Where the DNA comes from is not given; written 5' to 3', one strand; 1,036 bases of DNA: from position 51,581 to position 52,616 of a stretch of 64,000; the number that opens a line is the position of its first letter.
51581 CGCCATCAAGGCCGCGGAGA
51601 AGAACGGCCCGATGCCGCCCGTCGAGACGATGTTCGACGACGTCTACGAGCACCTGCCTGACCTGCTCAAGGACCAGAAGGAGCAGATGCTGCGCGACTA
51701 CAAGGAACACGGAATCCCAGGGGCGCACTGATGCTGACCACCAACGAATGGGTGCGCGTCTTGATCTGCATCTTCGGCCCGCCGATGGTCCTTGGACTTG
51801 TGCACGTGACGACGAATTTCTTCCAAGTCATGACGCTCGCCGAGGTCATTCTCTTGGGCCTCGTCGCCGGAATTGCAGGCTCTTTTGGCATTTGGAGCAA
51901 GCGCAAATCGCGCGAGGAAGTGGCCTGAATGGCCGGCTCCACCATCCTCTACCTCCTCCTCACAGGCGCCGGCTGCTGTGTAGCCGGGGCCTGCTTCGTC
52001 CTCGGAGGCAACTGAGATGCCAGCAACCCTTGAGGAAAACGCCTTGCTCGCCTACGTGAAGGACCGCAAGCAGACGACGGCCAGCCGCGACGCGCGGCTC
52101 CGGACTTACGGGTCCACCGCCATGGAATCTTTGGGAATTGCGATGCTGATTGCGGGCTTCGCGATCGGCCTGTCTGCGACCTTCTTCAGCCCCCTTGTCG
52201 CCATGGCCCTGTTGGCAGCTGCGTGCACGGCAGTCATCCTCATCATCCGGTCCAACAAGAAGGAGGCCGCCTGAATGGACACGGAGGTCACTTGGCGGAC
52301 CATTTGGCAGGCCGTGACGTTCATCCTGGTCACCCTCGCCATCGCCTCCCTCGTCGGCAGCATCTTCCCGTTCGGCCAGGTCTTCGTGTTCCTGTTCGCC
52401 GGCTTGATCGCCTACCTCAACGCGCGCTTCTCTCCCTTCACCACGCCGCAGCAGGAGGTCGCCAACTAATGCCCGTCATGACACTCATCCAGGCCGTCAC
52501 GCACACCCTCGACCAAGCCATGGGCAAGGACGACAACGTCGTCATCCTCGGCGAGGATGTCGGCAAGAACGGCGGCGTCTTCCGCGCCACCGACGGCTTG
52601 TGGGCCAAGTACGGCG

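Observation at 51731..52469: Cassette of four tiny, translationally coupled membrane ORFs between E1alpha and E1beta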

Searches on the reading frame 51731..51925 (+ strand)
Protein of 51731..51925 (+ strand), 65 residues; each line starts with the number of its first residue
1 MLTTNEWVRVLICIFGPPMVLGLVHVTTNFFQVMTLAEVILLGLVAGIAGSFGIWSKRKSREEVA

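Call 3: search_protein_families(library=pfam, proteins=[window:51731-51925:+], max_evalue=1)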
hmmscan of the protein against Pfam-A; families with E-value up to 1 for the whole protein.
window:51731-51925:+ (65 aa): 4 families
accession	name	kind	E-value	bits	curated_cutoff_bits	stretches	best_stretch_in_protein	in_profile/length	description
PF20556.3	DUF6768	-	0.04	14.1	27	1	4-54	39-89/123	Family of unknown function (DUF6768)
PF04103.21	CD20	-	0.059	13.9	27.9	1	20-63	15-58/156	CD20-like family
PF11420.13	Subtilosin_A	-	0.22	12.2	25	1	45-56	24-35/35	Bacteriocin subtilosin A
PF02529.20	PetG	-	0.3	11.4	23.7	0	19-27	9-17/36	Cytochrome B6-F complex subunit 5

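Call 4: search_protein_families(library=ncbifam, proteins=[window:51731-51925:+], max_evalue=1)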
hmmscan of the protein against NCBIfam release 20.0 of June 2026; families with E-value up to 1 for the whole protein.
window:51731-51925:+ (65 aa): 2 families
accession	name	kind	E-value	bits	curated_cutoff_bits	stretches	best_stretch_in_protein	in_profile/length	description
TIGR00341.1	TIGR00341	hypoth_equivalog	0.064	12.6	94.75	1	10-59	181-231/325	TIGR00341 family protein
NF001907.1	PRK00665.1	equivalog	0.19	11.9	60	0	19-27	9-17/31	cytochrome b6-f complex subunit V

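Call 46: search_protein_families(library=padloc, proteins=[window:51731-51925:+], max_evalue=1)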
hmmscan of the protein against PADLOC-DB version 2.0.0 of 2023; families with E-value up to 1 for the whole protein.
window:51731-51925:+ (65 aa): 0 families

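Call 47: search_protein_families(library=phrogs, proteins=[window:51731-51925:+], max_evalue=1)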
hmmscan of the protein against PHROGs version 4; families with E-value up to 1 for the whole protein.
window:51731-51925:+ (65 aa): 3 families
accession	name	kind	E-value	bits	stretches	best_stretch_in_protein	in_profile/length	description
phrog_1299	-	lysis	0.0029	18.4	1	5-63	31-85/100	holin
phrog_1350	-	lysis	0.016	16.3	1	25-60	15-51/97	holin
phrog_20510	-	unknown function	0.11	13.6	1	33-62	2-30/74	-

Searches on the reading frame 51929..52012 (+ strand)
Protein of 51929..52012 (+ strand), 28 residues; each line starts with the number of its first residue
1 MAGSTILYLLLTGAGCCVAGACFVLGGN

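Call 3: search_protein_families(library=pfam, proteins=[window:51929-52012:+], max_evalue=1)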
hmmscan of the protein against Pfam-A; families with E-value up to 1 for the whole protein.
window:51929-52012:+ (28 aa): 0 families

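Call 4: search_protein_families(library=ncbifam, proteins=[window:51929-52012:+], max_evalue=1)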
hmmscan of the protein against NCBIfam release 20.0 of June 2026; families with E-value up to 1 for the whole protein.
window:51929-52012:+ (28 aa): 0 families

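Call 46: search_protein_families(library=padloc, proteins=[window:51929-52012:+], max_evalue=1)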
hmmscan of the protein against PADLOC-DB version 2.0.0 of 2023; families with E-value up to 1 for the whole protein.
window:51929-52012:+ (28 aa): 0 families

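Call 47: search_protein_families(library=phrogs, proteins=[window:51929-52012:+], max_evalue=1)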
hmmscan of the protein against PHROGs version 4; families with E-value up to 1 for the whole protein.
window:51929-52012:+ (28 aa): 0 families

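Call 87: search_solved_structures(query=window:51929-52012:+, max_evalue=10)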
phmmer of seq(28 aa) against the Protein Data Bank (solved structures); distinct sequences matched with E-value up to 10: 1.
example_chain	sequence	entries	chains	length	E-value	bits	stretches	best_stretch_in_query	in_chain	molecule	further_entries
3hu5_A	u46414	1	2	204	1.2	12.8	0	8-21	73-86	Isochorismatase family protein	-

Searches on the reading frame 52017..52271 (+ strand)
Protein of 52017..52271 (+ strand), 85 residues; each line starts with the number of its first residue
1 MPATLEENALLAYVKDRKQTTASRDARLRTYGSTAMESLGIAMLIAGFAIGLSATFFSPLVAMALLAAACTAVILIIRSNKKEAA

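Call 3: search_protein_families(library=pfam, proteins=[window:52017-52271:+], max_evalue=1)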
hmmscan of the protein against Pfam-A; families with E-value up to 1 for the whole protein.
window:52017-52271:+ (85 aa): 2 families
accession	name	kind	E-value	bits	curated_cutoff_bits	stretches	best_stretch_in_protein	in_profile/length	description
PF11239.13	DUF3040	-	0.0035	18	24.7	1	7-65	22-80/84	Protein of unknown function (DUF3040)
PF12650.12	DUF3784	-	0.024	15.3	28.1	1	35-82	49-93/94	Domain of unknown function (DUF3784)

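Call 4: search_protein_families(library=ncbifam, proteins=[window:52017-52271:+], max_evalue=1)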
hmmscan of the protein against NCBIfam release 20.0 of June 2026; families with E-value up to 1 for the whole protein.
window:52017-52271:+ (85 aa): 3 families
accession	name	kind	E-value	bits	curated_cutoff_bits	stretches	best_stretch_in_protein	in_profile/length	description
NF007247.0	PRK09693.1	equivalog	0.087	11.5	576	1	27-77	100-150/502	type I-E CRISPR-associated protein Cse1/CasA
NF033853.2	KPN_two_small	subfamily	0.097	12.3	33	0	10-20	20-30/37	small membrane protein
NF052423.1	lpg1689_fam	equivalog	0.2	11.1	150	1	26-72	106-148/184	lpg1689 family Dot/Icm T4SS effector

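Call 6: find_homologous_proteins(query=window:52017-52271:+, max_evalue=0.01)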
Query window:52017-52271:+ (85 aa): 1 proteins with E <= 0.01 among 7 candidates.
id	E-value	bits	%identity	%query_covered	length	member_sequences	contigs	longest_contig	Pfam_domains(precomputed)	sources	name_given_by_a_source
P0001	5.1e-44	164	100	100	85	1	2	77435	-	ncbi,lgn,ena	ncbi:MAG: hypothetical protein AABY18_09650 [Candidatus Thermoplasmatota archaeon]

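Call 38: search_protein_representatives(protein=window:52017-52271:+)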
Query: 85 residues. Proteins with E-value up to 0.001 (for the whole library): 4; up to 1e-10: 1; up to 1e-30: 1. The best 4 are listed.
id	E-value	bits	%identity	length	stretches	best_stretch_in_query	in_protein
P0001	1.6e-44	164.1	100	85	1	1-85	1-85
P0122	5.7e-05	39.1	36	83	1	9-84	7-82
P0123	7.1e-04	35.7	29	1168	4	9-56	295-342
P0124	8.6e-04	35.4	32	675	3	8-58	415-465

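Call 40: find_encoding_contigs(protein=P0122, flank=4000, max_places=4)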
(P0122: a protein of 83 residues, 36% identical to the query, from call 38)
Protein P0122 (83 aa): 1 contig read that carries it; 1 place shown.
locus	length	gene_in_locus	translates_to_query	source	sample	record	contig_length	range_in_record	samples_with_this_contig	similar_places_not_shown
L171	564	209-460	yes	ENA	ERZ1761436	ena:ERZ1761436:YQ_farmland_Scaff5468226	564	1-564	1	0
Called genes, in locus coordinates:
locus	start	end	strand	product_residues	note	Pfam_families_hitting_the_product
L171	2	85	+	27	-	?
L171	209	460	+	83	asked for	-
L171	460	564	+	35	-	?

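Call 46: search_protein_families(library=padloc, proteins=[window:52017-52271:+], max_evalue=1)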
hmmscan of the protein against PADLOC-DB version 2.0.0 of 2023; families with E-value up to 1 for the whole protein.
window:52017-52271:+ (85 aa): 0 families

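Call 47: search_protein_families(library=phrogs, proteins=[window:52017-52271:+], max_evalue=1)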
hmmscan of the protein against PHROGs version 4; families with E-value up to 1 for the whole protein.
window:52017-52271:+ (85 aa): 1 family
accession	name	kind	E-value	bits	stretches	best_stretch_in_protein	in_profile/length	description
phrog_37692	-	unknown function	0.038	14.8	1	39-54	9-24/25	-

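Call 83: predict_structure(protein=window:52017-52271:+)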
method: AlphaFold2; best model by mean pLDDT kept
length: 85 residues; sequences in the alignment: 1
mean_pLDDT: 77.0   pTM: 0.33
mean pLDDT of the five models: 77.0, 71.4, 69.9, 69.7, 66.6
residues with pLDDT >= 90: 0; 70-90: 77; 50-70: 7; < 50: 1
segments of 3 or more residues with pLDDT < 50: none
pLDDT, mean of each block of 10 residues (from residue 1): 72 82 75 76 84 73 78 83 62
secondary structure, 60 per line:
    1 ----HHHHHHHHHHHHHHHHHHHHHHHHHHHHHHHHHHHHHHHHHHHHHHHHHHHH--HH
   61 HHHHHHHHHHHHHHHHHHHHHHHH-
elements in order: H5-56 H59-84

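Call 88: search_solved_structures(query=window:52017-52271:+, max_evalue=1)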
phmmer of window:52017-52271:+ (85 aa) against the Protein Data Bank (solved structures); distinct sequences matched with E-value up to 1: 0.

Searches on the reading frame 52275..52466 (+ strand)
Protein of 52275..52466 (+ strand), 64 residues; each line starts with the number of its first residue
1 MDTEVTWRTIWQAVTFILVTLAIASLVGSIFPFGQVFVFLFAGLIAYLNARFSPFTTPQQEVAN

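Call 3: search_protein_families(library=pfam, proteins=[window:52275-52466:+], max_evalue=1)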
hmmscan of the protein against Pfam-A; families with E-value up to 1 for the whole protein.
window:52275-52466:+ (64 aa): 0 families

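Call 4: search_protein_families(library=ncbifam, proteins=[window:52275-52466:+], max_evalue=1)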
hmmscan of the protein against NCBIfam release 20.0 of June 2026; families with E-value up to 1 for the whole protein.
window:52275-52466:+ (64 aa): 1 family
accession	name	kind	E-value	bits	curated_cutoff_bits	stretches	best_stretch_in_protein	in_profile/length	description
NF033233.1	twin_helix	hypoth_equivalog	0.44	10.4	49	1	6-24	36-54/58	twin transmembrane helix small protein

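Call 46: search_protein_families(library=padloc, proteins=[window:52275-52466:+], max_evalue=1)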
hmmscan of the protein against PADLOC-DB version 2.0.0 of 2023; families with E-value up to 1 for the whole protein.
window:52275-52466:+ (64 aa): 0 families

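Call 47: search_protein_families(library=phrogs, proteins=[window:52275-52466:+], max_evalue=1)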
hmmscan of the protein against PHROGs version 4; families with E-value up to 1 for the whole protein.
window:52275-52466:+ (64 aa): 2 families
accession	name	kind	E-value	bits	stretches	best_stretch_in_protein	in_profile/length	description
phrog_23151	-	unknown function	0.07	14.2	0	37-49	11-23/55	-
phrog_1625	-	moron, auxiliary metabolic gene and host takeover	0.18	12.9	1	23-53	6-36/110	involved in bacteriocin production or immunity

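Call 61: find_homologous_proteins(query=A3, max_evalue=0.1)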
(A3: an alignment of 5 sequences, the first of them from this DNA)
Query A3 (5 sequences) (64 aa, profile of the alignment): 5 proteins with E <= 0.1 among 3955 candidates.
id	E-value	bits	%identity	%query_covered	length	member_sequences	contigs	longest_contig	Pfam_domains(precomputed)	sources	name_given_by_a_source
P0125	5.7e-22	96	100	100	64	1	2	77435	-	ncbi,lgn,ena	ncbi:MAG: hypothetical protein AABY18_09655 [Candidatus Thermoplasmatota archaeon]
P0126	1.5e-20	91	33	61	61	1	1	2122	-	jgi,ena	-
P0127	1.5e-20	91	-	-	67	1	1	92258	-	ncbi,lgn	-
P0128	8.3e-20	89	-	-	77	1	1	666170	-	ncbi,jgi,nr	ncbi:MAG: hypothetical protein QOD77_982 [Thermoplasmata archaeon]|jgi:hypothetical protein|nr:hypot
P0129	8.2e-15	73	-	-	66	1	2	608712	-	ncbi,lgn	ncbi:MAG: hypothetical protein V4510_06635 [bacterium]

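Call 82: predict_structure(alignment_id=A6)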
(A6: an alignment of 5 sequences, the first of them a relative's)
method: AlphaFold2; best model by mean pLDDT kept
length: 64 residues; sequences in the alignment: 5
mean_pLDDT: 70.8   pTM: 0.36
mean pLDDT of the five models: 70.8, 70.0, 68.9, 68.4, 67.9
residues with pLDDT >= 90: 0; 70-90: 37; 50-70: 18; < 50: 9
segments of 3 or more residues with pLDDT < 50: 56-64
pLDDT, mean of each block of 10 residues (from residue 1): 70 86 79 70 77 52 47
secondary structure, 60 per line:
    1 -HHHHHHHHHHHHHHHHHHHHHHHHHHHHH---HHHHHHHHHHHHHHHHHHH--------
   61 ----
elements in order: H2-30 H34-52
